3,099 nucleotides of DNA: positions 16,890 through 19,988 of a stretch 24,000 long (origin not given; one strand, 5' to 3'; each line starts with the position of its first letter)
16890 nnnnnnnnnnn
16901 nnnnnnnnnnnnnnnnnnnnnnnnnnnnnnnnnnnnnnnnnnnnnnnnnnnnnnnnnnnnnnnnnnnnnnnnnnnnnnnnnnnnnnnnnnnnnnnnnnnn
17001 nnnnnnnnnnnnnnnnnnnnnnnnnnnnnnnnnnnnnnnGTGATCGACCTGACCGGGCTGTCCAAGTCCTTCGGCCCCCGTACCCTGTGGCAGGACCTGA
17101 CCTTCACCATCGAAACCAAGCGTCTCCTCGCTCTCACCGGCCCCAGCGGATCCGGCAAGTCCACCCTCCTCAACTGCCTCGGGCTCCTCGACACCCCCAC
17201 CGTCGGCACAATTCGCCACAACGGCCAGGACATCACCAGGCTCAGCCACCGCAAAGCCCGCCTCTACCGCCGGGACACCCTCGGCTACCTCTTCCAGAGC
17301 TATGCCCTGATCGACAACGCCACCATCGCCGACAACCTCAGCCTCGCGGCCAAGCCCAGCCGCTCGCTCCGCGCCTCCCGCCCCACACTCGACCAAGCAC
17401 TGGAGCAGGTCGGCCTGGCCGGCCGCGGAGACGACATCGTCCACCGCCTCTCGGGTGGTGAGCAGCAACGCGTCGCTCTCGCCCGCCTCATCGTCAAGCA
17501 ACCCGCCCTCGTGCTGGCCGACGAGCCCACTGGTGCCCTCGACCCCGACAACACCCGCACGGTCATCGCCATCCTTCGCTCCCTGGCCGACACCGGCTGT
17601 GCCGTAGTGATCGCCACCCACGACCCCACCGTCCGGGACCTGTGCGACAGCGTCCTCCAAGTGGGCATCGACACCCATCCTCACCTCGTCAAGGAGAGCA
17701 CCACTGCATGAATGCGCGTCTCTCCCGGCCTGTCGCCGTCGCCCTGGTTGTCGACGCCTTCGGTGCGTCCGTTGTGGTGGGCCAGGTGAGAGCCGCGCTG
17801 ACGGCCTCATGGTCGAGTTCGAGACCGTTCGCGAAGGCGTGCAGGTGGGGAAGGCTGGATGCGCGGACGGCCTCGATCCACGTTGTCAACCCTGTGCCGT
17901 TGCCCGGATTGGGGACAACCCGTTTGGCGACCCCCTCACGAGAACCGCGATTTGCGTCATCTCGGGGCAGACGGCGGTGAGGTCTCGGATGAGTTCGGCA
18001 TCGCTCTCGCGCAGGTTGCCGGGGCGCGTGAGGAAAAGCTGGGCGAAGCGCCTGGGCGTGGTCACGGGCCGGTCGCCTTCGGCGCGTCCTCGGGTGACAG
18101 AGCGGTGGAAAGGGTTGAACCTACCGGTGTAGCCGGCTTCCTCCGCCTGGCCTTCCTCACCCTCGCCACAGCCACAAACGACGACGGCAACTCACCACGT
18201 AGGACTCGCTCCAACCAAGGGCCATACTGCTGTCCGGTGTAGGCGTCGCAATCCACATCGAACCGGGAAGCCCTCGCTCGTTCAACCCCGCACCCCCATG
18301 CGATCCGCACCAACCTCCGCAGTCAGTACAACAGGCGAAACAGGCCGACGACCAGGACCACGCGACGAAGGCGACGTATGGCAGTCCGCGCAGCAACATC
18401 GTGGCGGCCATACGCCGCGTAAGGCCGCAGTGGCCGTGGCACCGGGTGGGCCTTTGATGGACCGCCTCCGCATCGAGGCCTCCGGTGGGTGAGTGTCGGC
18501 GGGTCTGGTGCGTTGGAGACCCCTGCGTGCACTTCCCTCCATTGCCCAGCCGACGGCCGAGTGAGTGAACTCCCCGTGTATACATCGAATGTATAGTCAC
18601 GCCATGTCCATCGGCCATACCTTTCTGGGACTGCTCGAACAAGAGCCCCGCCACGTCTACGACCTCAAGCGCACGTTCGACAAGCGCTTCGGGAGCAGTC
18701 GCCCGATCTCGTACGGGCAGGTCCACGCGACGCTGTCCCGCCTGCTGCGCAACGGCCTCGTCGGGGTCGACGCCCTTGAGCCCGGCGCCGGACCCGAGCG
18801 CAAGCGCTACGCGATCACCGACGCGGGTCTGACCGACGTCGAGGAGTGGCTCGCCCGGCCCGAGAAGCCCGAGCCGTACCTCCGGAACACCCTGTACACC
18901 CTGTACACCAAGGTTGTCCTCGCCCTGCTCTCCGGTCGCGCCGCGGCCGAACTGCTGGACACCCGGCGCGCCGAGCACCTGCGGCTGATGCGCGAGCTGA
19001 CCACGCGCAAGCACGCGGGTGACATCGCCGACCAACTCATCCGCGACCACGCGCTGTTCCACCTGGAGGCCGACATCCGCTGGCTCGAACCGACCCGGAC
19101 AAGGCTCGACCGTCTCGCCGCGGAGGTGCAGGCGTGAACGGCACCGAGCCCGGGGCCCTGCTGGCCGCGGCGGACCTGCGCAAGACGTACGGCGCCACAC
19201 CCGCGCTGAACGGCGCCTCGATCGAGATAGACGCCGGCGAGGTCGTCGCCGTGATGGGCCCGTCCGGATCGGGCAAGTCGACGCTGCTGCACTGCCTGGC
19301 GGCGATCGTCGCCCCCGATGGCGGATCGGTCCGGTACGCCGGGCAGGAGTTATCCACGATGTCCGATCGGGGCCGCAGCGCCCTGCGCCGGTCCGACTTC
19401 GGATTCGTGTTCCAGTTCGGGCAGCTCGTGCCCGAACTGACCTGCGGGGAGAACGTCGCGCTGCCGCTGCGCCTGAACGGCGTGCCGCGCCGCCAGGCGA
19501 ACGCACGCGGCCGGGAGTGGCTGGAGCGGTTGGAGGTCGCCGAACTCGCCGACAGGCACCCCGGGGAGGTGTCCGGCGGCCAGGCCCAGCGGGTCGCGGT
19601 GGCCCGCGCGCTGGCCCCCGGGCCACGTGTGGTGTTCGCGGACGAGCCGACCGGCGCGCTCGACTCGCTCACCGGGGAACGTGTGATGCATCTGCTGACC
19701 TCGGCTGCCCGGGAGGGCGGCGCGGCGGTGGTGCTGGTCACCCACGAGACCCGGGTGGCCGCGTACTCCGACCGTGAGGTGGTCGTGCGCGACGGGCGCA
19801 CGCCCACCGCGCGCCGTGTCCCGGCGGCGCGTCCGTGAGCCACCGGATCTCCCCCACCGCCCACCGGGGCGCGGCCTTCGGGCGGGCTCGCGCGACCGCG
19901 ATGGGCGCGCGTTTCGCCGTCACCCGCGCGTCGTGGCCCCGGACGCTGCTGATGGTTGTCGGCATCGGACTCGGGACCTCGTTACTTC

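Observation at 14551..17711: Complete lactococcin-972-type bacteriocin operon in a high-GC actinobacterium, with a two-cysteine mature peptide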

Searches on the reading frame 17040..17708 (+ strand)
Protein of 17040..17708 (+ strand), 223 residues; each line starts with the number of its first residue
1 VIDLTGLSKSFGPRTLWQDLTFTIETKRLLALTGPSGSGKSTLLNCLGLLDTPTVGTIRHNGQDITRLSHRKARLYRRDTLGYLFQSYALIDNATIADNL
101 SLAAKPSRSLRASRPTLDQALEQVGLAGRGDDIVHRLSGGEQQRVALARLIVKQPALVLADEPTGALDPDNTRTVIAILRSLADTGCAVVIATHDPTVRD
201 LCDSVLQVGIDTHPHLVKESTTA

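Call 3: search_protein_families(library=pfam, proteins=[window:17040-17708:+], max_evalue=0.01)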
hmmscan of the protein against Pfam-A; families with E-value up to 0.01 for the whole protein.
window:17040-17708:+ (223 aa): 10 families
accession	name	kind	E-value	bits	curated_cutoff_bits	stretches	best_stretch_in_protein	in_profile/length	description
PF00005.33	ABC_tran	-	6.2e-33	114.7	25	1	18-164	2-136/137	ABC transporter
PF13304.12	AAA_21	-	8.4e-13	49.5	27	2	69-198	171-302/304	AAA domain, putative AbiEii toxin, Type IV TA system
PF02463.25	SMC_N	-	2.6e-07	30.7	40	1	136-208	136-211/220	RecF/RecN/SMC N terminal domain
PF13555.12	AAA_29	-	1.7e-05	24.9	27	1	21-54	16-49/61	P-loop containing region of AAA domain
PF13191.12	AAA_16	-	3.5e-05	24.8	32.6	1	27-148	24-104/167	AAA ATPase domain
PF20703.3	nSTAND1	-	4.4e-05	23.7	27.1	1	11-54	17-59/379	Novel STAND NTPase 1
PF13401.12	AAA_22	-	7e-05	23.6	27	1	26-54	4-36/130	AAA domain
PF13476.12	AAA_23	-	0.0002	22.5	27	1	18-49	11-41/201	AAA domain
PF03193.22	RsgA_GTPase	-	0.00022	21.5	30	1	18-66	98-148/174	RsgA GTPase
PF13481.12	AAA_25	-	0.0082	16.2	27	0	24-44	30-50/195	AAA domain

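Call 4: search_protein_families(library=ncbifam, proteins=[window:17040-17708:+], max_evalue=0.01)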
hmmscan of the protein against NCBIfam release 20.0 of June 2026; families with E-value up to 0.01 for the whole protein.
window:17040-17708:+ (223 aa): 192 families (the best 25 are shown)
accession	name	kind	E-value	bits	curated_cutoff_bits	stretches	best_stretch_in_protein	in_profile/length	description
TIGR03608.1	L_ocin_972_ABC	subfamily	3.7e-64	216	254.85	1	4-207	1-205/206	putative bacteriocin export ABC transporter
TIGR02673.1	FtsE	equivalog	9.1e-52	175.8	264.85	1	1-200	1-201/214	cell division ATP-binding protein FtsE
NF038007.1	ABC_ATP_DarD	equivalog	2.6e-46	157.8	375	1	17-207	21-212/218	darobactin export ABC transporter ATP-binding protein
TIGR02982.1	heterocyst_DevA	subfamily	4.5e-45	153.9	295.8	1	15-208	19-214/220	ABC exporter ATP-binding subunit, DevA family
NF007826.0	PRK10535.1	equivalog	4.8e-44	150.7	966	1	17-208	24-216/648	macrolide ABC transporter ATP-binding protein/permease MacB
TIGR02211.1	LolD_lipo_ex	equivalog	8.8e-43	146.4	307.75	1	17-208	21-214/221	lipoprotein-releasing ABC transporter ATP-binding protein LolD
TIGR02315.1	ABC_phnC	equivalog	1.2e-40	139.5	266.1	1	1-195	1-205/243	phosphonate ABC transporter ATP-binding protein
TIGR02857.1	CydD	equivalog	2e-38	132.7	435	1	4-207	324-528/529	thiol reductant ABC exporter subunit CydD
NF008639.0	PRK11629.1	equivalog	2.6e-38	131.7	360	1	17-197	26-208/234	lipoprotein-releasing ABC transporter ATP-binding protein LolD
TIGR03265.1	PhnT2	equivalog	3.9e-38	131.6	457.7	1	3-195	6-194/353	putative 2-aminoethylphosphonate ABC transporter ATP-binding protein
TIGR00968.1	3a0106s01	subfamily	7.1e-38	130.4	342.75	1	4-196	3-191/237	sulfate ABC transporter ATP-binding protein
NF007027.0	PRK09493.1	equivalog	1.2e-37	129.6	379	1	1-195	1-195/240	glutamine ABC transporter ATP-binding protein GlnQ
NF008428.0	PRK11264.1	equivalog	2.4e-37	128.5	406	1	1-206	3-215/250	L-cystine ABC transporter ATP-binding protein TcyN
NF008338.0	PRK11124.1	equivalog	2.2e-36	125.6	369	1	2-198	3-203/242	arginine ABC transporter ATP-binding protein ArtP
NF007879.0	PRK10584.1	equivalog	1.5e-35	123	336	1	21-208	30-219/228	putative ABC transporter ATP-binding protein YbbA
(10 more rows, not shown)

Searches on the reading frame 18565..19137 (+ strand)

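Call 9: search_protein_families(library=pfam, proteins=[window:18565-19137:+], max_evalue=0.001)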
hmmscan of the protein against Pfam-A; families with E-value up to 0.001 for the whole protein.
window:18565-19137:+ (190 aa): 1 family
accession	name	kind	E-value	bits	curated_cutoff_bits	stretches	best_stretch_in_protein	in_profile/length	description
PF03551.20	PadR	-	1e-12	48.3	27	1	21-91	2-72/75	Transcriptional regulator PadR-like family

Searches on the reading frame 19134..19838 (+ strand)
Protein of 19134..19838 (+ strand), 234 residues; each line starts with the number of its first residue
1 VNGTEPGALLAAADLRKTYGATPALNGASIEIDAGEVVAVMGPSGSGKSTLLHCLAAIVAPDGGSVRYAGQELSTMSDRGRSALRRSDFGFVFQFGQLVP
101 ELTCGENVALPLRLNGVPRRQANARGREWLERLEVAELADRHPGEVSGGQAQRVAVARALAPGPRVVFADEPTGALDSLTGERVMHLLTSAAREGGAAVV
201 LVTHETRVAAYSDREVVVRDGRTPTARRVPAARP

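Call 9: search_protein_families(library=pfam, proteins=[window:19134-19838:+], max_evalue=0.001)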
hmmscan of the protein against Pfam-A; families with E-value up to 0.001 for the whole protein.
window:19134-19838:+ (234 aa): 7 families
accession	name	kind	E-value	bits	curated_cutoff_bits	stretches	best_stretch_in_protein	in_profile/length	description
PF00005.33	ABC_tran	-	2.2e-32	112.9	25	1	25-173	1-136/137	ABC transporter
PF13555.12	AAA_29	-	1.3e-06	28.5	27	1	26-68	13-54/61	P-loop containing region of AAA domain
PF13304.12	AAA_21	-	1.3e-05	25.8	27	0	38-58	2-22/304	AAA domain, putative AbiEii toxin, Type IV TA system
PF13481.12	AAA_25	-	3e-05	24.2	27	1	32-66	30-63/195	AAA domain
PF13191.12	AAA_16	-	7.1e-05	23.8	32.6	1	34-93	23-73/167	AAA ATPase domain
PF13604.12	AAA_30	-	0.00017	21.9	27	0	36-70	19-53/191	AAA domain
PF25199.1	nSTAND_NTPase5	-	0.00085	19.6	34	0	33-68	39-75/145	Novel STAND NTPase 5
